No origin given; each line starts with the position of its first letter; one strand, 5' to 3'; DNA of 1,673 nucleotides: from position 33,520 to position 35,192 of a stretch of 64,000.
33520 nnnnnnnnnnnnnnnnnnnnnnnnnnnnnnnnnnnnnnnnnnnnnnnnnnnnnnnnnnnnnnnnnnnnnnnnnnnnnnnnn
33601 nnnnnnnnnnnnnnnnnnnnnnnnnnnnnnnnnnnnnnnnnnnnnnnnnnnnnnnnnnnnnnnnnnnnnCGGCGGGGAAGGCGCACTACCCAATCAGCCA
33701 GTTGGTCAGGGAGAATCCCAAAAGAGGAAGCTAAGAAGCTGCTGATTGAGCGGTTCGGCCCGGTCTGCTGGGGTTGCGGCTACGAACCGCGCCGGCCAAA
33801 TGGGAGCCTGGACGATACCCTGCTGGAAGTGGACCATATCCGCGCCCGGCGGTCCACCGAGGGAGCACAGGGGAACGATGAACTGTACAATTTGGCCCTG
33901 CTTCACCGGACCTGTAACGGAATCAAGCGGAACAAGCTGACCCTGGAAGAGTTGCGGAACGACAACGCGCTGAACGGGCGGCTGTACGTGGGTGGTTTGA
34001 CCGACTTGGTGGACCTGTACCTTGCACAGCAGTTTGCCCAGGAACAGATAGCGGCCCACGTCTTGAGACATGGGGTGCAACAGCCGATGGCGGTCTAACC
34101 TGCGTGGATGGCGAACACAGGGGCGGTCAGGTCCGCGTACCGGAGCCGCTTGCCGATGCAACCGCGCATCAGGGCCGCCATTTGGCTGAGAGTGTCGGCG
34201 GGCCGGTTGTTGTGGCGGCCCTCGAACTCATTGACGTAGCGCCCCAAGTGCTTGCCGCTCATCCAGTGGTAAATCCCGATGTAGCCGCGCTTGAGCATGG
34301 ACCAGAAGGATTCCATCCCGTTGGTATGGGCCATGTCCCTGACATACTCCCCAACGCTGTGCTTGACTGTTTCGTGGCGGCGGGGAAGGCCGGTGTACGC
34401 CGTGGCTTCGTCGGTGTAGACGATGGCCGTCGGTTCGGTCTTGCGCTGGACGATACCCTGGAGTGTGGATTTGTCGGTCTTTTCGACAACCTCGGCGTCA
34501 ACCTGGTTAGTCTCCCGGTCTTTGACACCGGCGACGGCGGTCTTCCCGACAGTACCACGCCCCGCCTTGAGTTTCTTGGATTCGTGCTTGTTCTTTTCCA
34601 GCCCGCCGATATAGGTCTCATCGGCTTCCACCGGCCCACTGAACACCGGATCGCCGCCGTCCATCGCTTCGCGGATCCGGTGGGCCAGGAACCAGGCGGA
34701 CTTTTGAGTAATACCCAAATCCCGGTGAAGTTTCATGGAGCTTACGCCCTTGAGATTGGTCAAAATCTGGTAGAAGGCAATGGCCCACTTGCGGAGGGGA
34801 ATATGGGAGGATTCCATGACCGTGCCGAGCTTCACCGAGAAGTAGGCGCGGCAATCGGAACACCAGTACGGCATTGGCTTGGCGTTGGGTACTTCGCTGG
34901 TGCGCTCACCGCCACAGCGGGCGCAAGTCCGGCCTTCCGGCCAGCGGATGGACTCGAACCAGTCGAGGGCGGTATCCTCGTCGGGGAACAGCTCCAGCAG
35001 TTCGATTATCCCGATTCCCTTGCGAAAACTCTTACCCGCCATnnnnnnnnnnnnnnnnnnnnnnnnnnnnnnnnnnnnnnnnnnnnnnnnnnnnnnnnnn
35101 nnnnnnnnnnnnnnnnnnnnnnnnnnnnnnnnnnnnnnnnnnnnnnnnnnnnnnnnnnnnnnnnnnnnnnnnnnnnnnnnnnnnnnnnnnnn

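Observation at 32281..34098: Single-polypeptide N4/N6 DNA methyltransferase fused to an HNH nuclease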

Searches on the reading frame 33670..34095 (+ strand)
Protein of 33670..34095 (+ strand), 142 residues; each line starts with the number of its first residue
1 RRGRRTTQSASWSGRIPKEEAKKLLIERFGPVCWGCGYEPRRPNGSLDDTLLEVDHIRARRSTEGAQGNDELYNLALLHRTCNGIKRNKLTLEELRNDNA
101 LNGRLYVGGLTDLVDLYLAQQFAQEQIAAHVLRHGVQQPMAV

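Call 67: search_solved_structures(query=window:33670-34095:+, max_evalue=10, show_alignments=4)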
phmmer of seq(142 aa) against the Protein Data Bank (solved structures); distinct sequences matched with E-value up to 10: 2.
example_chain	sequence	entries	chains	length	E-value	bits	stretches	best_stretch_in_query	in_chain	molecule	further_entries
2nar_A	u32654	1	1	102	0.74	13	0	58-95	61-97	Effector protein Avr3a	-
9vfj_11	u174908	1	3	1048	0.78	12.9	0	75-131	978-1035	LHCI-11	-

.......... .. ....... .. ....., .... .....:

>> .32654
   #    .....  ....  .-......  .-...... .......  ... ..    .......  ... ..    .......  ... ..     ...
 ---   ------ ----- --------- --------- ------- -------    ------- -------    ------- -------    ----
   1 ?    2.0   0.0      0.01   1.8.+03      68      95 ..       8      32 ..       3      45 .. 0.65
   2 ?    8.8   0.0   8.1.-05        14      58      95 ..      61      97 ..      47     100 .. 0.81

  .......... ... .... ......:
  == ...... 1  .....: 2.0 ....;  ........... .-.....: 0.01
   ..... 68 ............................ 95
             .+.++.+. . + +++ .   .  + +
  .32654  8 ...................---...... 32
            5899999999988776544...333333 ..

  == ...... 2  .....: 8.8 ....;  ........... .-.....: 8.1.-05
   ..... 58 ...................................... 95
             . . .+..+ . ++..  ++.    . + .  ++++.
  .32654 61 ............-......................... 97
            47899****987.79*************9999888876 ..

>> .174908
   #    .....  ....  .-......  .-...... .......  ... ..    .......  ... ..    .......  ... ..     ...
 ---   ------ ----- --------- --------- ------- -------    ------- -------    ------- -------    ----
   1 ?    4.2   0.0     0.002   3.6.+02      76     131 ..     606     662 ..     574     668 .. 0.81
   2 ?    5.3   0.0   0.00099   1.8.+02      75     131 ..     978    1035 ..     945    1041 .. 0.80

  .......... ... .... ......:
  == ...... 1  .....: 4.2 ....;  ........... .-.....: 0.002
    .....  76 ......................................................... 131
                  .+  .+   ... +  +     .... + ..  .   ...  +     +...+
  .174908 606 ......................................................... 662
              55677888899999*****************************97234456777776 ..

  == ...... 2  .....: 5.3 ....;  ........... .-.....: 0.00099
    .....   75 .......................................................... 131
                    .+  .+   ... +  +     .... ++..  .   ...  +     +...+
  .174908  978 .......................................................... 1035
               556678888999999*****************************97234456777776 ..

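Call 71: search_solved_structures(query=A4, max_evalue=10, show_alignments=3)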
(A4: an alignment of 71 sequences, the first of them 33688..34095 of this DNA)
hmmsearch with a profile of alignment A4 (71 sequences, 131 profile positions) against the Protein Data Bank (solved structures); distinct sequences matched with E-value up to 10: 1.
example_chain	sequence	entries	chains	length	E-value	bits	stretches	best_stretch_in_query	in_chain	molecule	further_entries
9iho_g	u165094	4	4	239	1.2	12.1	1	79-127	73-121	NESM (ESSS) subunit of mitochondrial NADH:ubiquinone oxidoreductase (Complex I)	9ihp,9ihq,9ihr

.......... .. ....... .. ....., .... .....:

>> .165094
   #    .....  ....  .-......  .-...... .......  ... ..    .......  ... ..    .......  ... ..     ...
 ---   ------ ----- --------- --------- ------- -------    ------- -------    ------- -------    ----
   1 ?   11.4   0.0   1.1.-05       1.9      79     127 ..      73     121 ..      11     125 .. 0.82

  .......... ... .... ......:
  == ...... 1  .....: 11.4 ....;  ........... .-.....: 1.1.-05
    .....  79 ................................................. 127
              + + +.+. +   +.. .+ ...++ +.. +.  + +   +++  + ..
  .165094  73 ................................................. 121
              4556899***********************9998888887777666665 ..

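Call 73: predict_structure(alignment_id=A4)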
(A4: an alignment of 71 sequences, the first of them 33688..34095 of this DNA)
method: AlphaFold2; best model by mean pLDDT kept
length: 136 residues; sequences in the alignment: 71
mean_pLDDT: 79.1   pTM: 0.75
mean pLDDT of the five models: 79.1, 77.4, 77.2, 76.8, 75.3
residues with pLDDT >= 90: 54; 70-90: 47; 50-70: 18; < 50: 17
segments of 3 or more residues with pLDDT < 50: 1-3, 59-66, 132-136
pLDDT, mean of each block of 10 residues (from residue 1): 56 88 94 92 87 53 56 91 84 96 93 85 76 43
secondary structure, 60 per line:
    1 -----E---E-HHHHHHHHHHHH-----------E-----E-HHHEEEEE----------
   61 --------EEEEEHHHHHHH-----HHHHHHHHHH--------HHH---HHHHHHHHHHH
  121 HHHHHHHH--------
elements in order: H12-23 E46-50 E69-73 H74-80 H86-95 H110-128

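Call 76: fold_search(model_id=the predicted structure, library=pdb)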
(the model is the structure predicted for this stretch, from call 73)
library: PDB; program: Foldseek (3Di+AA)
matches with E <= 10: 76; with E <= 0.001: 0
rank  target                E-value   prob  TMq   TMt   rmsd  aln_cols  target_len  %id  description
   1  9j1z_A                5.6e-02  0.93  0.38  0.38   4.9        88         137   22  Crystal structure of Nme1Cas9 HNH domain bound to anti-CRISPR AcrIIC1Nme1ST (released 2026-03-04)
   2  3ldy_A                6.8e-02  0.90  0.31  0.30   7.2        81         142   22  An extraordinary mechanism of DNA perturbation exhibited by the rare-cutting HNH restriction endonuclease PacI (released 2010-04-21)
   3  7enh_A                8.4e-02  0.25  0.27  0.26  11.8       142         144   18  Crystal structure of cas and anti-cas protein complex (released 2022-04-20)
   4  5vgb_A                1.1e-01  0.82  0.37  0.36   5.1        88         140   18  Crystal structure of NmeCas9 HNH domain bound to anti-CRISPR AcrIIC1 (released 2017-08-30)
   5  4l0k_B                1.1e-01  0.28  0.27  0.20   9.9       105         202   24  Crystal structure of a type II restriction endonuclease (released 2014-05-14)
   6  8tzz_A                1.4e-01  0.33  0.35  0.05  10.6       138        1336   19  SpG Cas9 with NGC PAM DNA target (released 2024-05-01)
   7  6ghc_A                1.5e-01  0.54  0.33  0.18   8.0        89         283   24  Modification dependent EcoKMcrA restriction endonuclease (released 2018-08-08)
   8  6ghc_B                1.5e-01  0.54  0.32  0.17   8.2        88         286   24  Modification dependent EcoKMcrA restriction endonuclease (released 2018-08-08)
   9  9j1y_A                1.7e-01  0.80  0.39  0.37   5.6        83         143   24  Crystal structure of Nme1Cas9 HNH domain bound to anti-CRISPR AcrIIC1Boe. (released 2026-03-04)
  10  8if0_X                1.7e-01  0.80  0.36  0.32   4.5        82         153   18  NmeHNH-AcrIIC1 complex (released 2024-04-24)
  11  4l0k_A                1.7e-01  0.18  0.24  0.17   9.4        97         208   25  Crystal structure of a type II restriction endonuclease (released 2014-05-14)
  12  4oge                  1.9e-01  0.44  0.36  0.07   7.4       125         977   16  Crystal structure of the Type II-C Cas9 enzyme from Actinomyces naeslundii (released 2014-02-12)
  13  4h9d_A                2.6e-01  0.28  0.28  0.37   8.3       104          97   18  Crystal Structure of Mn-dependent Gme HNH nicking endonuclease from Geobacter metallireducens GS-15, Northeast Structu (released 2012-10-10)
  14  7z4j_B                3.2e-01  0.21  0.33  0.04  12.3       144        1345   17  SpCas9 bound to 18-nucleotide complementary DNA substrate in the catalytic state (released 2022-08-31)
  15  7rwm_D                4.4e-01  0.41  0.38  0.17   8.7       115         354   14  Structure of Cap5 from Lactococcus lactis (released 2021-11-10)
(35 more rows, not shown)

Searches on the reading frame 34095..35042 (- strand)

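Call 5: search_protein_families(library=pfam, proteins=[window:34095-35042:-], max_evalue=0.01)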
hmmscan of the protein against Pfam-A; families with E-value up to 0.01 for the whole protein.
window:34095-35042:- (315 aa): 2 families
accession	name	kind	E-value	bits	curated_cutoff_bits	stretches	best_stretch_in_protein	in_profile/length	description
PF12762.13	DDE_Tnp_IS1595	-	6.5e-38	130.6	27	1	135-278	3-153/153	ISXO2-like transposase domain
PF12760.12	Zn_ribbon_IS1595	-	2.8e-07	30.8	25.4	1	20-66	1-45/46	Transposase zinc-ribbon domain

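Call 6: search_protein_families(library=ncbifam, proteins=[window:34095-35042:-], max_evalue=0.01)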
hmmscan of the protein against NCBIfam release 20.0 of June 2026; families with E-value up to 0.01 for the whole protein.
window:34095-35042:- (315 aa): 2 families
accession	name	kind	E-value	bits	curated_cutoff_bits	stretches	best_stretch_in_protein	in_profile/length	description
NF033547.1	transpos_IS1595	equivalog_domain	1.9e-56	191.3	75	1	78-280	1-215/215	IS1595 family transposase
NF000242.2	macrolide_MphB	exception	0.0015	17.8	615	1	185-257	61-134/299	Mph(B) family macrolide 2'-phosphotransferase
